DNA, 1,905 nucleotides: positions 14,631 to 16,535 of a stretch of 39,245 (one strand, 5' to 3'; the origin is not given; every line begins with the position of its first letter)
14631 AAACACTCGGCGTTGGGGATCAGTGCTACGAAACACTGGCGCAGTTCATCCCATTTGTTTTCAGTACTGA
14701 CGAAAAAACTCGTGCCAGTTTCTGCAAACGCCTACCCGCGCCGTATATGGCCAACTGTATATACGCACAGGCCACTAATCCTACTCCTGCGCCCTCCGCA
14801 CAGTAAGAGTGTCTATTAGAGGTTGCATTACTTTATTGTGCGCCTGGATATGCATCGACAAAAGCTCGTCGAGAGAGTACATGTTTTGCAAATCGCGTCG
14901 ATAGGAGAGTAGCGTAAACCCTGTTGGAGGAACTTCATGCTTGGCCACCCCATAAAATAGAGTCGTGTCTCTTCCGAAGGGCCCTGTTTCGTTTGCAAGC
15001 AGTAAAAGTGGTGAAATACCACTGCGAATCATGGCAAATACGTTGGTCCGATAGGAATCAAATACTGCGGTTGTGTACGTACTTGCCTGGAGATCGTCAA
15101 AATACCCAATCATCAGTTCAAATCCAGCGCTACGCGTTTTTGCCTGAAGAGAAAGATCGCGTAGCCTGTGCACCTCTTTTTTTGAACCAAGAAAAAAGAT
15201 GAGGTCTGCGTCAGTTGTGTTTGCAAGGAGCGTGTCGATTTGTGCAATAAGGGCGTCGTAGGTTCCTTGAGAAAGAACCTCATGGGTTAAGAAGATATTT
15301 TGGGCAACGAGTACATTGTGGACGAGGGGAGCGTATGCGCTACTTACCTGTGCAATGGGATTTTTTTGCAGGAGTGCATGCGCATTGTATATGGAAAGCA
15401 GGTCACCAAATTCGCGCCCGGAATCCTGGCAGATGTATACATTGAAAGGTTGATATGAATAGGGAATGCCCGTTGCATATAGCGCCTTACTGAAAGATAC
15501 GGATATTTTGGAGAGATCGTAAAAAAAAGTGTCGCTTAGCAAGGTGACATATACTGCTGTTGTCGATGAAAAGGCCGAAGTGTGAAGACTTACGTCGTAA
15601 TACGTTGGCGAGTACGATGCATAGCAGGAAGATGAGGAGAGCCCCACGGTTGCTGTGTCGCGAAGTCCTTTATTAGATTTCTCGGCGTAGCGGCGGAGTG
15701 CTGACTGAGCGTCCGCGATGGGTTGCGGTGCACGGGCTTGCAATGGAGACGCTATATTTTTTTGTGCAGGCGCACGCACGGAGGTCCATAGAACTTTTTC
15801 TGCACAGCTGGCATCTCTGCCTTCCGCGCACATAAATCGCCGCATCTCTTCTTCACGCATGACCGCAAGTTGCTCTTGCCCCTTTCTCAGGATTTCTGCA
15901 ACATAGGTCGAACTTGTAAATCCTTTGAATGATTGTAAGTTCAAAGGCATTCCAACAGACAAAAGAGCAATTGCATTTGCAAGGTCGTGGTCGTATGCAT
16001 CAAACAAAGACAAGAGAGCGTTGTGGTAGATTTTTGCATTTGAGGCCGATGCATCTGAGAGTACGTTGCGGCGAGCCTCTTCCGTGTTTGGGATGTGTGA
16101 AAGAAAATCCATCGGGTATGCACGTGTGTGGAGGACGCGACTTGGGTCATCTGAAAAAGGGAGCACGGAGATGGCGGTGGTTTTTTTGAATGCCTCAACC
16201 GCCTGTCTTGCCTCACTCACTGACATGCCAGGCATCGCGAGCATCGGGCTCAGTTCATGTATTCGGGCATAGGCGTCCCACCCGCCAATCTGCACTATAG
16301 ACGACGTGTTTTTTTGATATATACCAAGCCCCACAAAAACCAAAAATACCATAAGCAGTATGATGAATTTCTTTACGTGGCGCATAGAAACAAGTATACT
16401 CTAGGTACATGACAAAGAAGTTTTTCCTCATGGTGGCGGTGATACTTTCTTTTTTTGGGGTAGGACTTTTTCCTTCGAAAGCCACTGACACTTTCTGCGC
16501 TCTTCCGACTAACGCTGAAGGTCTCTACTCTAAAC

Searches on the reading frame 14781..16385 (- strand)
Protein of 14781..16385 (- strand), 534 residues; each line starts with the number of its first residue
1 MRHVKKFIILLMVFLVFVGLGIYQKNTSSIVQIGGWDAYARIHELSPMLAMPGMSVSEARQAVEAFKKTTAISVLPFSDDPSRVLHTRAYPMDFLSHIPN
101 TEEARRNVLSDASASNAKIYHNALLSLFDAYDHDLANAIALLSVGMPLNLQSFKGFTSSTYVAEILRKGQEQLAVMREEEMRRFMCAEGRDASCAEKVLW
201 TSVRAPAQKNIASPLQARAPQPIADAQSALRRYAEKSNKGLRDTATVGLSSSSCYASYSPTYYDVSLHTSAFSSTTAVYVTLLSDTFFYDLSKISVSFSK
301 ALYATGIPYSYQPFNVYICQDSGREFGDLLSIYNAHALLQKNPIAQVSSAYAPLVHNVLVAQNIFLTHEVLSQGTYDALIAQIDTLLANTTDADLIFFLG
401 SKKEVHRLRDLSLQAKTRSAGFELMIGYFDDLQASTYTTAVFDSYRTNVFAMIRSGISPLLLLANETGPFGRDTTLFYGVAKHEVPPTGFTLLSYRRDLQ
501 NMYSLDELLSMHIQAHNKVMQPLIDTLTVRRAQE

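Call 35: search_protein_families(library=pfam, proteins=[window:14781-16385:-], max_evalue=0.05)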
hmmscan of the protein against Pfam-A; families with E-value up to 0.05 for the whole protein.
window:14781-16385:- (534 aa): 0 families

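Call 36: search_protein_families(library=ncbifam, proteins=[window:14781-16385:-], max_evalue=0.05)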
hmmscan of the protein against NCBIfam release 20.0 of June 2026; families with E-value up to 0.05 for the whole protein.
window:14781-16385:- (534 aa): 0 families

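Call 76: search_protein_representatives(alignment_id=A4)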
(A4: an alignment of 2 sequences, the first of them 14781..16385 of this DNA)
Query: 2 sequences, 575 profile positions. Proteins with E-value up to 0.001 (for the whole library): 455; up to 1e-10: 222; up to 1e-30: 42. The best 150 are listed.
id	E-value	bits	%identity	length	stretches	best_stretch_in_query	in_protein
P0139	0.0e+00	1021.4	-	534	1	1-574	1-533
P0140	4.6e-290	979.5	-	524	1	1-575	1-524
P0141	6.4e-135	467.3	-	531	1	12-522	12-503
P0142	3.4e-123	428.6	-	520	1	8-520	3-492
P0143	1.3e-119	416.7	-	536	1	14-572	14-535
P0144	4.0e-119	415.1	-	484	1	50-520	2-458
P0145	2.4e-115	402.6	-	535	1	34-572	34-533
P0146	2.4e-109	382.8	-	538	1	9-572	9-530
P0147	3.0e-107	375.9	-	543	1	8-481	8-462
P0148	4.0e-100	352.4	-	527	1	36-571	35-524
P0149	1.9e-96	340.2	-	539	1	1-567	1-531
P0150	7.8e-93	328.3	-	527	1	37-521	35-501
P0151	5.4e-91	322.3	-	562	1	4-495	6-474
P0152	2.1e-89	317.0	-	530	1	10-483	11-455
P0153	3.0e-89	316.5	-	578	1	37-513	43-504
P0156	1.2e-57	212.2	-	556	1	39-490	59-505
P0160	4.2e-47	177.3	-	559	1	35-518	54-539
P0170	2.3e-33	132.0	-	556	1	41-545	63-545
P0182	2.3e-29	118.8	-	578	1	43-522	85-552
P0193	6.0e-26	107.5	-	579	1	40-518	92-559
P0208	2.1e-24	102.4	-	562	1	41-522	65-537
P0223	1.9e-21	92.6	-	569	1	43-520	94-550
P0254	2.0e-17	79.3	-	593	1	43-513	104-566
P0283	1.3e-14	70.1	-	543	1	45-478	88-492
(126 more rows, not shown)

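Call 78: search_solved_structures(query=A5, max_evalue=1)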
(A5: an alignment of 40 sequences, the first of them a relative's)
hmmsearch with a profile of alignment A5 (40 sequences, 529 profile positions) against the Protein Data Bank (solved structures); distinct sequences matched with E-value up to 1: 4.
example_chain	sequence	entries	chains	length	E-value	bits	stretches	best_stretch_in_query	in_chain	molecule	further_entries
4co6_A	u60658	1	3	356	0.17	13.7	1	4-69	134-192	NUCLEOPROTEIN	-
8c4h_C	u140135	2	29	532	0.28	13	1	4-69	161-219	Nucleocapsid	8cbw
9nuf_D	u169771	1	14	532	0.29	12.9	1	4-69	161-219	Nucleoprotein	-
7nt5_A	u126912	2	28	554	0.3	12.9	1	4-69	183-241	Nucleoprotein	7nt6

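Call 79: search_protein_families(library=pfam, alignment_id=A5, max_evalue=0.01)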
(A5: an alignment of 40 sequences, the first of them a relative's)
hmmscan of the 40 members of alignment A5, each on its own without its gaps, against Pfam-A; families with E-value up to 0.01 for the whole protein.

A. member 1, P0139 (534 aa): 0 families

B. families by the number of members that match (of 40 scanned): 0 families

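Call 83: find_related_loci(query=A6, collection=metagenome_contigs, flank=8000)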
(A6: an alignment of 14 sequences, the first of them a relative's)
Query A6 (534 aa) in metagenome_contigs; peptide patterns used: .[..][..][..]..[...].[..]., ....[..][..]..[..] (x = any residue, [..] = any of these).
136 stretches matched a pattern; 1 encode a relative of the query (tblastn E <= 1e-3); 1 distinct loci.
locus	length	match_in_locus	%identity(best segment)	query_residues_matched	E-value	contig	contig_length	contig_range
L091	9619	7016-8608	28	1-533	4e-57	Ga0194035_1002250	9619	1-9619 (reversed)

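Call 87: predict_structure(alignment_id=A5)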
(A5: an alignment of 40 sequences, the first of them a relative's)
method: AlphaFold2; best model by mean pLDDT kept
length: 534 residues; sequences in the alignment: 40
mean_pLDDT: 91.6   pTM: 0.90
mean pLDDT of the five models: 91.6, 91.4, 91.2, 90.8, 90.8
residues with pLDDT >= 90: 435; 70-90: 63; 50-70: 29; < 50: 7
segments of 3 or more residues with pLDDT < 50: 28-30, 208-211
pLDDT, mean of each block of 10 residues (from residue 1): 86 94 62 79 95 98 97 89 78 98 98 98 99 97 94 95 98 98 93 71 56 71 97 95 96 92 97 96 97 95 97 93 97 97 71 87 94 95 93 91 93 96 98 95 93 95 97 93 84 96 98 97 96 91
secondary structure, 60 per line:
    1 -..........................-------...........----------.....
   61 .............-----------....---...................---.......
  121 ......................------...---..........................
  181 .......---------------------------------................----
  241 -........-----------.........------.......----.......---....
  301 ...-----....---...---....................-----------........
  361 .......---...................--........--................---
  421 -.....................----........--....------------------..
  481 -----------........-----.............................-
elements in order: H2-27 H35-45 H56-73 H85-88 H92-110 H114-142 E149-151 E155-158 H159-187 H221-236 E242-249 E261-269 E276-282 E287-290 H297-303 E309-312 H322-341 H353-367 H373-389 H392-399 H402-417 H422-442 H447-454 H457-460 E492-494 H495-499 H505-533

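Call 90: fold_search(model_id=the predicted structure, library=pdb)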
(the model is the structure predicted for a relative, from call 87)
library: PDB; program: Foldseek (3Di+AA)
matches with E <= 10: 132; with E <= 0.001: 0
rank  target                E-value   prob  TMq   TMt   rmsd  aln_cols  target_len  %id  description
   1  6t8d                  4.3e-01  0.08  0.11  0.15  25.3       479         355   10  The cytotoxin MakB from Vibrio cholerae (released 2020-11-18)
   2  2xmn_A                5.3e-01  0.08  0.12  0.15  31.7       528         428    9  High resolution snapshots of defined TolC open states present an iris- like movement of periplasmic entrance helices (released 2011-01-26)
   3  6zzh_AAA              6.6e-01  0.03  0.09  0.11  26.7       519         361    9  Structure of soluble SmhB crystal form 2 of the tripartite alpha-pore forming toxin, Smh, from Serratia marcescens. (released 2021-03-31)
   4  6nbq_D                7.9e-01  0.06  0.14  0.15  26.1       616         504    9  T.elongatus NDH (data-set 1) (released 2019-02-27)
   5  7p3r_B                9.0e-01  0.04  0.08  0.11  36.4       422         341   10  Helical structure of the toxin MakA from Vibrio cholera (released 2022-02-23)
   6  7rtu_B                9.0e-01  0.04  0.08  0.11  31.1       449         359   10  Cryo-EM structure of a TTYH2 trans-dimer (released 2021-08-25)
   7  5cgd                  1.0e+00  0.05  0.12  0.15  26.6       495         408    9  Structure of the human class C GPCR metabotropic glutamate receptor 5 transmembrane domain in complex with the negative  (released 2015-08-12)
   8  4k1p_B                1.0e+00  0.04  0.10  0.14  26.9       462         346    8  Structure of the NheA component of the Nhe toxin from Bacillus cereus (released 2013-09-18)
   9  6zfz                  1.2e+00  0.05  0.13  0.16  29.8       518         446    9  Structure of M1-StaR-T4L in complex with 77-LH-28-1 at 2.17A (released 2021-10-06)
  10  6w08_B                1.3e+00  0.03  0.09  0.11  28.6       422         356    8  Crystal Structure of Motility Associated Killing Factor E from Vibrio cholerae (released 2020-03-11)
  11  8frl_G                1.3e+00  0.02  0.07  0.10  25.8       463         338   10  Acinetobacter baylyi LptB2FG bound to lipopolysaccharide and a macrocyclic peptide (released 2024-01-03)
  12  8tf5                  1.4e+00  0.05  0.12  0.16  30.3       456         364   10  Crystal structure of orphan G protein-coupled receptor 6, pseudoapo form (released 2024-12-04)
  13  7p5c_A                1.4e+00  0.02  0.08  0.10  32.9       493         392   10  Cryo-EM structure of human TTYH3 in Ca2+ and GDN (released 2021-08-11)
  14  6hum_D                1.5e+00  0.02  0.10  0.11  26.4       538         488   10  Structure of the photosynthetic complex I from Thermosynechococcus elongatus (released 2019-01-09)
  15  4py0                  1.7e+00  0.04  0.11  0.14  29.3       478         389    8  Crystal structure of P2Y12 receptor in complex with 2MeSATP (released 2014-04-30)
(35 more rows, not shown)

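Call 98: search_protein_families(library=padloc, proteins=[window:14781-16385:-], max_evalue=0.01)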
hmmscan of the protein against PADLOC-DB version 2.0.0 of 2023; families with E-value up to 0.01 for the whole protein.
window:14781-16385:- (534 aa): 0 families

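Call 105: search_dna_similar(query=window:14781-16385:-, collection=phages, mode=protein, max_evalue=0.001, max_rows=10)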
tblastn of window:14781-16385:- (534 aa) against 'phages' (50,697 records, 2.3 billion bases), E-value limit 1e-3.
No match.

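Call 106: list_cluster_members(proteins=[P0141, P0156, P0160, P0170, P0182, P0193, P0208, P0223, P0254, P0283])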
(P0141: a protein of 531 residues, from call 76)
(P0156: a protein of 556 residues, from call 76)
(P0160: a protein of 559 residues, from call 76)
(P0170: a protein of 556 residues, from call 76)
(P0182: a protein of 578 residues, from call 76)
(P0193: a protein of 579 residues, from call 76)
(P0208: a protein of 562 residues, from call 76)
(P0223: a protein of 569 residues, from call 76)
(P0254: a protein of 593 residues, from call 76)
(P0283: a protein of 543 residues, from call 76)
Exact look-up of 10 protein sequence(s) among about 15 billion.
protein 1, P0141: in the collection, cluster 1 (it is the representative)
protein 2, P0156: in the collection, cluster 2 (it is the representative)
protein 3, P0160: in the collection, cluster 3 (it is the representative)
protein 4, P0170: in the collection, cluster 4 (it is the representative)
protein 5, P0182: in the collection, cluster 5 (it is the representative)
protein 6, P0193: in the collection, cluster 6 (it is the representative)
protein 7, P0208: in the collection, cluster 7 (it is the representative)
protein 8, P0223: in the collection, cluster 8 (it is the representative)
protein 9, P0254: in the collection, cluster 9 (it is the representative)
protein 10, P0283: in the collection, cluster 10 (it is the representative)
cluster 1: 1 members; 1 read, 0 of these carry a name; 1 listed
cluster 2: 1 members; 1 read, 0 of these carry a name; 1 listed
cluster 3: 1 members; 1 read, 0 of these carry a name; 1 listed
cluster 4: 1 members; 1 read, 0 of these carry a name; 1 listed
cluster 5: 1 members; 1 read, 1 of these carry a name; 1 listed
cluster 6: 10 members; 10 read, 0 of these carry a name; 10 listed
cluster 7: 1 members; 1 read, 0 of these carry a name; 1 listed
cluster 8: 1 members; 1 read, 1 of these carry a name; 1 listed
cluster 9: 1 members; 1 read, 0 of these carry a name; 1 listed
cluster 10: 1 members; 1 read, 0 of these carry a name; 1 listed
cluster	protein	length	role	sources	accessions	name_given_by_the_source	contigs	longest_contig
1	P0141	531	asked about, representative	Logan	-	-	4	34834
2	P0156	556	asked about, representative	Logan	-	-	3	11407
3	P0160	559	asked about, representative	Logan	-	-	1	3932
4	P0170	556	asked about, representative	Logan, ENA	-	-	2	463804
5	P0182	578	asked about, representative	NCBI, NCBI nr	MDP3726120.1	MAG: hypothetical protein Q8R36_02895 [bacterium] | hypothetical protein [bacterium]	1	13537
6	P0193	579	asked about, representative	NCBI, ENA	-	-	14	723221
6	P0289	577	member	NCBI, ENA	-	-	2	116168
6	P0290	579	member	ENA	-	-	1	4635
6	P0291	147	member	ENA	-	-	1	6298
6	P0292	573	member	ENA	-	-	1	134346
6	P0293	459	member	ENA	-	-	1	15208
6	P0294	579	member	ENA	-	-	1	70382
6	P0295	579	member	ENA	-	-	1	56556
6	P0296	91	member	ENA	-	-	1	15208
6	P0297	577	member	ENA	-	-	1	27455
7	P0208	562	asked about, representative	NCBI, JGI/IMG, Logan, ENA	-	-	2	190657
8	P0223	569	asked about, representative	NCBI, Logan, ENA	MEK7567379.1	MAG: hypothetical protein AAB513_00450 [Patescibacteria group bacterium]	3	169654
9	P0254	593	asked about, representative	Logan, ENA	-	-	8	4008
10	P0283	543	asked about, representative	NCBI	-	-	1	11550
